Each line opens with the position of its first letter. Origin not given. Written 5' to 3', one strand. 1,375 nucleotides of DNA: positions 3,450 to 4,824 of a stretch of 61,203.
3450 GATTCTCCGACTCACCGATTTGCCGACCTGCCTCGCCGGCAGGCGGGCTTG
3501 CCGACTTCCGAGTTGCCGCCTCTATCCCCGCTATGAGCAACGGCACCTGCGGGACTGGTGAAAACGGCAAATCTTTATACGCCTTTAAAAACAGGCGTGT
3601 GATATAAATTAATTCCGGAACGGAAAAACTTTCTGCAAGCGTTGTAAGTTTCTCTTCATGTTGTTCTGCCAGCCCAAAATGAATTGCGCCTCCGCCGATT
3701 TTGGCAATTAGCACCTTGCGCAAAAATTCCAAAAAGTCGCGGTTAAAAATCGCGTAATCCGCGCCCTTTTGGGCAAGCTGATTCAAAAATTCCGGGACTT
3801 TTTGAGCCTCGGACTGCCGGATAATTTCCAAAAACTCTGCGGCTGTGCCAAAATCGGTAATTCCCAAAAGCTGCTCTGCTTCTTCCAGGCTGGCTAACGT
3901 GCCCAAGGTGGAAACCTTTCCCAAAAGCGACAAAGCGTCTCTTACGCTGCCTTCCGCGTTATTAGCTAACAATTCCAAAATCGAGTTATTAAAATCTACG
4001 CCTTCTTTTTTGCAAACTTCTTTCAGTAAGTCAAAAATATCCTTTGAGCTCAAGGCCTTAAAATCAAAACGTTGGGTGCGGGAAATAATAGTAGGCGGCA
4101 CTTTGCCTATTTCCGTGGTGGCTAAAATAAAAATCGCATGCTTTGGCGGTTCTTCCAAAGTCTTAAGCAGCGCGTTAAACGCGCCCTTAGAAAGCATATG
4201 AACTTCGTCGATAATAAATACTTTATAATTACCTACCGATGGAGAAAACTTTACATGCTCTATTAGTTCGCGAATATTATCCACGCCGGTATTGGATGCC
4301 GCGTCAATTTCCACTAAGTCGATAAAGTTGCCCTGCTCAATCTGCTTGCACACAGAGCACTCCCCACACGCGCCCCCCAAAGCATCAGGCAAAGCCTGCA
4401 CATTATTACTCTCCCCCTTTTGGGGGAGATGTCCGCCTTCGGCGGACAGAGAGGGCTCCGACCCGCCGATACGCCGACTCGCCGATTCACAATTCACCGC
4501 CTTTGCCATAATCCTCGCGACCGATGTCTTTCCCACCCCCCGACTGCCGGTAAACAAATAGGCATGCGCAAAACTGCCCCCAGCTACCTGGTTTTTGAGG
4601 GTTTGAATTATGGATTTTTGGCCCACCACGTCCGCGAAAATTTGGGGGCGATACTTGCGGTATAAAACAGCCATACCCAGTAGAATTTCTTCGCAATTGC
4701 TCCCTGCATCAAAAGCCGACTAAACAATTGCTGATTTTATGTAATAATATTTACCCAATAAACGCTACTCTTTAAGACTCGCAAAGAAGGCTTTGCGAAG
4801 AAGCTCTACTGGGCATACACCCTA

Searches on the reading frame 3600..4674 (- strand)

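Call 69: search_solved_structures(query=window:3600-4674:-, show_alignments=1, max_evalue=1e-10)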
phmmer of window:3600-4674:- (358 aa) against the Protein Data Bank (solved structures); distinct sequences matched with E-value up to 1e-10: 37.
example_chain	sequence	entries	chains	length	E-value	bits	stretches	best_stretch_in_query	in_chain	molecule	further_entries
1xxi_B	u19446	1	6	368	3.1e-73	250.2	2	102-336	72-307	DNA polymerase III subunit gamma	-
9oyl_B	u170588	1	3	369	3.1e-73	250.2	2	102-336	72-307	DNA polymerase III subunit tau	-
1jr3_A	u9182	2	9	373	3.3e-73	250.1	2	102-336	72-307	DNA polymerase III subunit gamma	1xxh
3glh_B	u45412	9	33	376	3.4e-73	250.1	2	102-336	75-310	DNA polymerase III subunit tau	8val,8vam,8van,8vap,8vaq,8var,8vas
3glf_B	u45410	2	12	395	4.2e-73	249.8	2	102-336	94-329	DNA polymerase III subunit tau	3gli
8giy_B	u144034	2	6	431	5.9e-73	249.3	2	102-336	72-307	DNA polymerase III subunit tau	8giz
3glg_B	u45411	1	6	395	2.1e-72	247.5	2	102-336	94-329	DNA polymerase III subunit tau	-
8gj0_B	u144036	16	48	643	2.4e-72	247.3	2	102-336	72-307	DNA polymerase III subunit tau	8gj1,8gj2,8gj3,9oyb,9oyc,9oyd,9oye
1njf_A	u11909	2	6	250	9.1e-68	232.2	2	102-257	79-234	DNA polymerase III subunit gamma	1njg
1iqp_A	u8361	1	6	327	8.3e-22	81.2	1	120-257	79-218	RFCS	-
2chq_A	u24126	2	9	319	1.4e-21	80.4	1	120-318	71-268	REPLICATION FACTOR C SMALL SUBUNIT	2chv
2chg_A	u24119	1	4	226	1.5e-20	77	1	120-265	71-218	REPLICATION FACTOR C SMALL SUBUNIT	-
8tw7_4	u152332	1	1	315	2.3e-19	73.1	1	120-252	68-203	Replication factor C subunit 4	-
8tw8_4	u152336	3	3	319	2.4e-19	73.1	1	120-252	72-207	Replication factor C subunit 4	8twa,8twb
7sgz_B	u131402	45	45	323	2.5e-19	73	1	120-252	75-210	Replication factor C subunit 4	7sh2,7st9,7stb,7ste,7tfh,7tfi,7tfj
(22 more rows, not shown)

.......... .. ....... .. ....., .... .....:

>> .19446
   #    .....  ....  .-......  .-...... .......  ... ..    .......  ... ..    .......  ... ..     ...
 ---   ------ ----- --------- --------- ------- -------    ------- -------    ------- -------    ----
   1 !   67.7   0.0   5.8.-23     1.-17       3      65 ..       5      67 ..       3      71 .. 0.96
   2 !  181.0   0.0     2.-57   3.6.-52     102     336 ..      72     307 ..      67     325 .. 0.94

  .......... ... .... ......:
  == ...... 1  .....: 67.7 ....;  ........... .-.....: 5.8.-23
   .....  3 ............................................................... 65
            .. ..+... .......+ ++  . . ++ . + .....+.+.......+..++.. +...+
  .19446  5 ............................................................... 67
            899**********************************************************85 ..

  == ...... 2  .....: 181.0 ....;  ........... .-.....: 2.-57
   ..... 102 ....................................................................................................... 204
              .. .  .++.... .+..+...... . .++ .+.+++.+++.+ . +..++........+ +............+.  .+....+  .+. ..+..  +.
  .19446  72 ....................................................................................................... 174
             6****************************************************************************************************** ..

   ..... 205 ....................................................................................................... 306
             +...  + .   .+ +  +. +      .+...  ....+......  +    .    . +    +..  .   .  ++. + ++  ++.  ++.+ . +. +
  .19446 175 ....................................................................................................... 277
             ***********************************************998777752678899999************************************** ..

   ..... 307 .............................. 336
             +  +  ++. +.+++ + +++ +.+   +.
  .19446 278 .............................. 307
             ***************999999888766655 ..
